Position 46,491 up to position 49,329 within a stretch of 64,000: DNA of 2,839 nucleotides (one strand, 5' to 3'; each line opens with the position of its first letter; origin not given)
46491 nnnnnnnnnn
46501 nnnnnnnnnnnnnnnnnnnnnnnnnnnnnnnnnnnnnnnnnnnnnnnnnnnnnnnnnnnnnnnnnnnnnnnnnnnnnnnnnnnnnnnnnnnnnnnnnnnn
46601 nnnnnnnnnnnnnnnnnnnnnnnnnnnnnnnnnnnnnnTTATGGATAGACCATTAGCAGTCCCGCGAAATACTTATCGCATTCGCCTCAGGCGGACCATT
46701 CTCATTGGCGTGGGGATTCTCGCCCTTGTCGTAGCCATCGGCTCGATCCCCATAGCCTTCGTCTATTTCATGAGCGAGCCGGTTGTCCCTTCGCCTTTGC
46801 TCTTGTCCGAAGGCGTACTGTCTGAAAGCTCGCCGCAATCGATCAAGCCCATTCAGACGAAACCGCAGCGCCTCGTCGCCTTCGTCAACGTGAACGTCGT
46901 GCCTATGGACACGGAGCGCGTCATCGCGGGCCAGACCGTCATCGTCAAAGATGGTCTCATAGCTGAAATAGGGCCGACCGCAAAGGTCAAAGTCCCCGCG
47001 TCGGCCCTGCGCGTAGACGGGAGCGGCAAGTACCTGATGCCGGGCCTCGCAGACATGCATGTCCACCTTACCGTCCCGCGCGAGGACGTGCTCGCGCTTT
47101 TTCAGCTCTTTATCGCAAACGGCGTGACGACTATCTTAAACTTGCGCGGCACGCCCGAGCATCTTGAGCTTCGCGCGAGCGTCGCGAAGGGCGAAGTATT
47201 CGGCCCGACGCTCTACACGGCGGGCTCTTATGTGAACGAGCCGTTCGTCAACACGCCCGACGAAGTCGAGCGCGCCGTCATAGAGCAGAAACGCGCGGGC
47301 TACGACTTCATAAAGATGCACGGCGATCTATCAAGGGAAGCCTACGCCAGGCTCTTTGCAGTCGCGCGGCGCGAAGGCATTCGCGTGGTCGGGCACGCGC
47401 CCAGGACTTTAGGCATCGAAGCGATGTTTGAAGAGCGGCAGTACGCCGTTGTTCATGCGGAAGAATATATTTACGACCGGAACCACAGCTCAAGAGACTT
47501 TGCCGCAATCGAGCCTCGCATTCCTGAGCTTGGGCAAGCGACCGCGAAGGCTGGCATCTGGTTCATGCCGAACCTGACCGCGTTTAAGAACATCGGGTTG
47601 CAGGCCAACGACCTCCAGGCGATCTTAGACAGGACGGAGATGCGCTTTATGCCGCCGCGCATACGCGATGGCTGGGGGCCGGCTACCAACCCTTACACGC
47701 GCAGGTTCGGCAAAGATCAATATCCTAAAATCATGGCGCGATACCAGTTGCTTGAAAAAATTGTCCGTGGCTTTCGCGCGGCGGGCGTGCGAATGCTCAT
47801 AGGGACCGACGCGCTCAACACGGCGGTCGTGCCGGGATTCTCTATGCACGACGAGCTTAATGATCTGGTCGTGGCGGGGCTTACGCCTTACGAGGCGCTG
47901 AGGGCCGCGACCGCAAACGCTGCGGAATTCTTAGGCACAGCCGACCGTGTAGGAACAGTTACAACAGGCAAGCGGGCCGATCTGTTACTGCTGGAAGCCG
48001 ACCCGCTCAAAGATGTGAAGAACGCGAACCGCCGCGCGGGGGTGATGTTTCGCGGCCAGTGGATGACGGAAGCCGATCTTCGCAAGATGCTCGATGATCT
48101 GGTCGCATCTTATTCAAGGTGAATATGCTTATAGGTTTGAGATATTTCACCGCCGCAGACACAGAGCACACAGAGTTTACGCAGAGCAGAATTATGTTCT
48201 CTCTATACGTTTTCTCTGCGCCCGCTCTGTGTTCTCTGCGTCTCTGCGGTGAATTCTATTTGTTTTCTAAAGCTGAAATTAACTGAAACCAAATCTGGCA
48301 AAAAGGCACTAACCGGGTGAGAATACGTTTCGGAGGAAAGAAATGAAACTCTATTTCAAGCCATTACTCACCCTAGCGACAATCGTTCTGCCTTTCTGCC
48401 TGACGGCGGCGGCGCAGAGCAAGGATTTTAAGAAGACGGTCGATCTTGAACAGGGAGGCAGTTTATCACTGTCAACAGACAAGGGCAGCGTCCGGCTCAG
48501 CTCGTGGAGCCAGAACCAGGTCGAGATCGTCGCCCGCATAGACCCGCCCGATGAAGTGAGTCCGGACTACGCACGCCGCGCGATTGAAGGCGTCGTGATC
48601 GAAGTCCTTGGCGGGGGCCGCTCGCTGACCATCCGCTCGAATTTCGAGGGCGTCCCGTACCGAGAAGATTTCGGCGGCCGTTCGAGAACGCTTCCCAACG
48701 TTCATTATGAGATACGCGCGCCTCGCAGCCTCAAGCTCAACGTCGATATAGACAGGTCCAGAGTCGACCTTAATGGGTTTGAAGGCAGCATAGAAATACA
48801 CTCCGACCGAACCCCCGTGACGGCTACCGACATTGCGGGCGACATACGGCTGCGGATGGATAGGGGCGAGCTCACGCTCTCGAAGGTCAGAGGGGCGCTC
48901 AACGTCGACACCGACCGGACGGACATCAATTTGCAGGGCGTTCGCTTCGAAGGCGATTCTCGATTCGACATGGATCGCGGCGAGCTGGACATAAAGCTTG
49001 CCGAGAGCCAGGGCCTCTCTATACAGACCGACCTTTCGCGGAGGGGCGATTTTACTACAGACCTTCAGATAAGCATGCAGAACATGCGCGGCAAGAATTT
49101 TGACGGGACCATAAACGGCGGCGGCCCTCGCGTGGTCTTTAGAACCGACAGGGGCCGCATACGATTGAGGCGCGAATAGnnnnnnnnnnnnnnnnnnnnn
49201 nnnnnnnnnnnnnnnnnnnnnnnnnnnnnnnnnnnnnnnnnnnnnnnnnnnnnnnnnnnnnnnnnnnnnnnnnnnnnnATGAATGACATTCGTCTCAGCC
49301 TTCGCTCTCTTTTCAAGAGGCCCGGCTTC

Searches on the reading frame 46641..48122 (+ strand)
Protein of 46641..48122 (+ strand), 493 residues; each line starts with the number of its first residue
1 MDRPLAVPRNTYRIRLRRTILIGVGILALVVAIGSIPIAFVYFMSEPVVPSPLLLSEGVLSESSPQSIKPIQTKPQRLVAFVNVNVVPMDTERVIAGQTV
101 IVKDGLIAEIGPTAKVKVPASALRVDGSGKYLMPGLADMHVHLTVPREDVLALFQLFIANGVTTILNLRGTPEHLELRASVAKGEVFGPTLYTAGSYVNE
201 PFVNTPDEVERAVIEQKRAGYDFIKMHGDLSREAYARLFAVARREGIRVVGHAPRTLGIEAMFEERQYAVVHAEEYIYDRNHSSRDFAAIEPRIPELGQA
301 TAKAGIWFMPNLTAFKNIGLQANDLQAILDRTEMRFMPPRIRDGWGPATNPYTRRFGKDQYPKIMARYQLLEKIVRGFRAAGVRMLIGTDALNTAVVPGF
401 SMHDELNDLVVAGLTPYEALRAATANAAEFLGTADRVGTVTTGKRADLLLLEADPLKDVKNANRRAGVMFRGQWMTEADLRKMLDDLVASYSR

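Call 11: search_protein_families(library=ncbifam, proteins=[window:46641-48122:+])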
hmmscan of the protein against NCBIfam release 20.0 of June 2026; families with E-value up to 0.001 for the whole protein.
window:46641-48122:+ (493 aa): 48 families (the best 25 are shown)
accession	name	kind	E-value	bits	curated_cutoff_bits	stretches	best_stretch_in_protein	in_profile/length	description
NF051886.1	XaaProDiPepCaul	equivalog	4.6e-31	108.2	500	2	380-473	305-395/398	Xaa-Pro dipeptidase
TIGR01224.1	hutI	equivalog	8.3e-16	57.8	298.15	2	376-459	276-359/377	imidazolonepropionase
NF006056.0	PRK08204.1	subfamily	1.3e-12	47.2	391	2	412-455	340-383/449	hypothetical protein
NF011988.0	PRK15446.2-4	equivalog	2.4e-12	46.6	369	2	380-470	292-375/389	alpha-D-ribose 1-methylphosphonate 5-triphosphate diphosphatase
NF006689.0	PRK09237.1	equivalog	3.3e-12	45.7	371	2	98-166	23-90/383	amidohydrolase/deacetylase family metallohydrolase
TIGR02318.1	phosphono_phnM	equivalog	4.2e-12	45.7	390.55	1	92-141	11-55/376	phosphonate metabolism protein PhnM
NF005557.0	PRK07228.1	equivalog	2.1e-11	43.2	522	2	83-144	7-66/445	5'-deoxyadenosine deaminase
NF006679.0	PRK09228.1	subfamily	3.2e-11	42.6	351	2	409-457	343-391/433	guanine deaminase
TIGR02967.1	guan_deamin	equivalog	3.4e-10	39.5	375.4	1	411-454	320-363/401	guanine deaminase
NF006549.0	PRK09045.1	equivalog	6.1e-10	38.3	540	1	414-452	341-379/444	TRZ/ATZ family hydrolase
TIGR00221.1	nagA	equivalog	7.1e-10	38.4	225.65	1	402-454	316-369/380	N-acetylglucosamine-6-phosphate deacetylase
NF006055.0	PRK08203.1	equivalog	1.8e-09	36.6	532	1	78-143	6-71/455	8-oxoguanine deaminase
NF011989.0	PRK15446.2-5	equivalog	2e-09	36.7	565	1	91-142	14-62/385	alpha-D-ribose 1-methylphosphonate 5-triphosphate diphosphatase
NF011990.0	PRK15446.2-6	subfamily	2.7e-09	36.2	233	1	91-141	13-64/390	alpha-D-ribose 1-methylphosphonate 5-triphosphate diphosphatase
NF011984.0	PRK15446.1-5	equivalog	1.6e-08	33.7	260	1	81-141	6-59/379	alpha-D-ribose 1-methylphosphonate 5-triphosphate diphosphatase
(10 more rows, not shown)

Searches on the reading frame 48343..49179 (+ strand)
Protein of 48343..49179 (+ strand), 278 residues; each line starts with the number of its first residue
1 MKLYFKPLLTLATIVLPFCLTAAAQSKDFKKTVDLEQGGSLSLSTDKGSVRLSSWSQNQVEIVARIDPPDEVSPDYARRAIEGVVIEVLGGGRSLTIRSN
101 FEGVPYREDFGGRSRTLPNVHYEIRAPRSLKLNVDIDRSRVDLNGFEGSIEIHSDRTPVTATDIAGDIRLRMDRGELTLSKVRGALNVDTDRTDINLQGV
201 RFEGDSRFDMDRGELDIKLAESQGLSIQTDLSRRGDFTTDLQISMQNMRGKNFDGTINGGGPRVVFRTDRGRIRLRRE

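Call 11: search_protein_families(library=ncbifam, proteins=[window:48343-49179:+])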
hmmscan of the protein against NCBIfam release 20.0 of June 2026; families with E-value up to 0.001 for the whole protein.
window:48343-49179:+ (278 aa): 1 family
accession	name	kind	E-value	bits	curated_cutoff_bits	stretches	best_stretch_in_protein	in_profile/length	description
NF049997.1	LiaG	equivalog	1.3e-05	24.6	285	1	169-274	181-285/286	LiaG family protein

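Call 46: search_protein_families(library=pfam, proteins=[window:48343-49179:+])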
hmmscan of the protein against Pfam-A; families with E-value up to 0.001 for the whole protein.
window:48343-49179:+ (278 aa): 1 family
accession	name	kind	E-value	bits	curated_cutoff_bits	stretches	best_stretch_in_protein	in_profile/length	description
PF13349.12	DUF4097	-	7.5e-05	22.6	22.9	1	152-275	122-246/247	Toastrack DUF4097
